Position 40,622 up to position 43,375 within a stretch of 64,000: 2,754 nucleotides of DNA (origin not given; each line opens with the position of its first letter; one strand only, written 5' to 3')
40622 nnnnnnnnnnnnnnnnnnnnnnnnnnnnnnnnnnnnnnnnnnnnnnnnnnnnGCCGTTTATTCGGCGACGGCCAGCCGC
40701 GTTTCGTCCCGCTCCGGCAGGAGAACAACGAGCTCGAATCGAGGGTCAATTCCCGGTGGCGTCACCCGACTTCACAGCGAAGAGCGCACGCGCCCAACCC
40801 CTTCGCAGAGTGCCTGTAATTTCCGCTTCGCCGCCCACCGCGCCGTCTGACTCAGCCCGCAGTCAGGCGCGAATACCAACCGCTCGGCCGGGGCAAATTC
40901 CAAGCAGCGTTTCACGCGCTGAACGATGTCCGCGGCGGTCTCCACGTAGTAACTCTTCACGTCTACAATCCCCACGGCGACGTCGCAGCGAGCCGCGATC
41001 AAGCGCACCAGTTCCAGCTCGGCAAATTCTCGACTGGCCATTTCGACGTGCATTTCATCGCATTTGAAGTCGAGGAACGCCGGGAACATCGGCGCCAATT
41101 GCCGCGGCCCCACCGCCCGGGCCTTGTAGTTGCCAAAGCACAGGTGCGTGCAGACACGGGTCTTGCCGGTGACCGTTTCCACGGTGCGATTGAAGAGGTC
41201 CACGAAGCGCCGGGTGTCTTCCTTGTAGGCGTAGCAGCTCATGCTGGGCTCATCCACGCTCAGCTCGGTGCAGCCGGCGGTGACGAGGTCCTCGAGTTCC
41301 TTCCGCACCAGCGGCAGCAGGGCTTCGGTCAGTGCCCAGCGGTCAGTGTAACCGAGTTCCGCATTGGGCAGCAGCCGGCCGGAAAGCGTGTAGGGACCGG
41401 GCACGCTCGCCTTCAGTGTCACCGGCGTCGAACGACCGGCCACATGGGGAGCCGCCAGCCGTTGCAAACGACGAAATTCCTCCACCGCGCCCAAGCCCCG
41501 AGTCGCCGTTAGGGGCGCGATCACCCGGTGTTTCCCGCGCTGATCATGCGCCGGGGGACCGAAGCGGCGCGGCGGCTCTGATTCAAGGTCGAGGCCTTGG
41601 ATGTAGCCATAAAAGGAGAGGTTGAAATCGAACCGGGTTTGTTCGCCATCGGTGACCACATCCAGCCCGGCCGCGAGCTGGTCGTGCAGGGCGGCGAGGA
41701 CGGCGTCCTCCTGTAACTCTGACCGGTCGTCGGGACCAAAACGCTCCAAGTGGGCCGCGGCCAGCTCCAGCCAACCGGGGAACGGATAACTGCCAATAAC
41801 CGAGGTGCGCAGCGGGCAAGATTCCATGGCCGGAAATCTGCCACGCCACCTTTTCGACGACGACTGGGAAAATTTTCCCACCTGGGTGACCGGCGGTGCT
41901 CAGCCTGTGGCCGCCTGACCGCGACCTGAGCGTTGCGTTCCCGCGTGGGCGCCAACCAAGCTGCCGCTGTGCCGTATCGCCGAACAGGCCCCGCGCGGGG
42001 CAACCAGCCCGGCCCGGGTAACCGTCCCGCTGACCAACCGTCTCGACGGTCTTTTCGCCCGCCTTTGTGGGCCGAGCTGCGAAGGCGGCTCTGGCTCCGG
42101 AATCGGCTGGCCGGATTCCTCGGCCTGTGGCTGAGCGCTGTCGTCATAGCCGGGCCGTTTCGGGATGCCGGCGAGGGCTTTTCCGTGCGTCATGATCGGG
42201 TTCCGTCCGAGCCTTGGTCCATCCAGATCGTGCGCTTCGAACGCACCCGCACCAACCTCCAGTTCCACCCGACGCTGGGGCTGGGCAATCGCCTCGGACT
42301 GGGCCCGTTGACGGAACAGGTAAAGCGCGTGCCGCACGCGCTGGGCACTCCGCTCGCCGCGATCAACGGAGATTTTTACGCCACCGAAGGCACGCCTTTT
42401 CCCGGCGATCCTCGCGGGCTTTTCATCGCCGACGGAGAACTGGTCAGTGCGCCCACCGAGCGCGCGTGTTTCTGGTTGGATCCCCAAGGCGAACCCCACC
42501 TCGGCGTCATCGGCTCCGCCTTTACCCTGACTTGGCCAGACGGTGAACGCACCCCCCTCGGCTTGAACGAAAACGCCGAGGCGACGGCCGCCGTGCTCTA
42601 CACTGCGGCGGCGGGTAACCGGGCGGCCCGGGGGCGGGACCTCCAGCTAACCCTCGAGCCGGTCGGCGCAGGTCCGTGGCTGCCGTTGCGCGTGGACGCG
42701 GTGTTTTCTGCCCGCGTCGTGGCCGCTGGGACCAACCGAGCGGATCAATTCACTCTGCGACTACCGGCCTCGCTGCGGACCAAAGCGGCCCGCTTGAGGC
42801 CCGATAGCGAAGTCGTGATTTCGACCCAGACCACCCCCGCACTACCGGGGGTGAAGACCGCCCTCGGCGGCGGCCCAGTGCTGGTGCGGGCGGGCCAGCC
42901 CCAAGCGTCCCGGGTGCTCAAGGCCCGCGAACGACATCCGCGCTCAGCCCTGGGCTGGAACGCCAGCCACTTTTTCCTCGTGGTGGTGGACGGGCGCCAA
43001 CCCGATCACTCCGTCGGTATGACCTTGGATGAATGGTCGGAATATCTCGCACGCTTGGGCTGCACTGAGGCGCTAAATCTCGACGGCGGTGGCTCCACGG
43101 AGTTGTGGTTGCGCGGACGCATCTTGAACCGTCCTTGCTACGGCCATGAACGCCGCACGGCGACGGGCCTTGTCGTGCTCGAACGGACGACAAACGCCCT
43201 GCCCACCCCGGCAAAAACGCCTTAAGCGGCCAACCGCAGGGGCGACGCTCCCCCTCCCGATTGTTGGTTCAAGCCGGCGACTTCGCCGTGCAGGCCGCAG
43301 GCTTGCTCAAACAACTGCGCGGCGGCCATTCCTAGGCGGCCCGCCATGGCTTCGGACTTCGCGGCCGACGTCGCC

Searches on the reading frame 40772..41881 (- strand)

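Call 7: search_protein_families(library=pfam, proteins=[window:40772-41881:-], max_evalue=0.01)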
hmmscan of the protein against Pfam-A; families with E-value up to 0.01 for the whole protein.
window:40772-41881:- (369 aa): 2 families
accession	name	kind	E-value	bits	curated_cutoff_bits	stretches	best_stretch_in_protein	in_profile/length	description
PF01717.24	Meth_synt_2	-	1.3e-20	74.4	21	1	192-357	156-317/324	Cobalamin-independent synthase, Catalytic domain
PF08267.18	Meth_synt_1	-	0.00013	22.1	27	1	154-323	148-305/313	Cobalamin-independent synthase, N-terminal domain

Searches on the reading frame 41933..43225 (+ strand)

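Call 7: search_protein_families(library=pfam, proteins=[window:41933-43225:+], max_evalue=0.01)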
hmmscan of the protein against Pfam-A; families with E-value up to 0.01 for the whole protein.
window:41933-43225:+ (430 aa): 1 family
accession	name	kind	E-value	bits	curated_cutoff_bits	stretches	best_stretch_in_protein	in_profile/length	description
PF09992.14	NAGPA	-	4e-34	118.7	25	1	285-415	41-168/169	Phosphodiester glycosidase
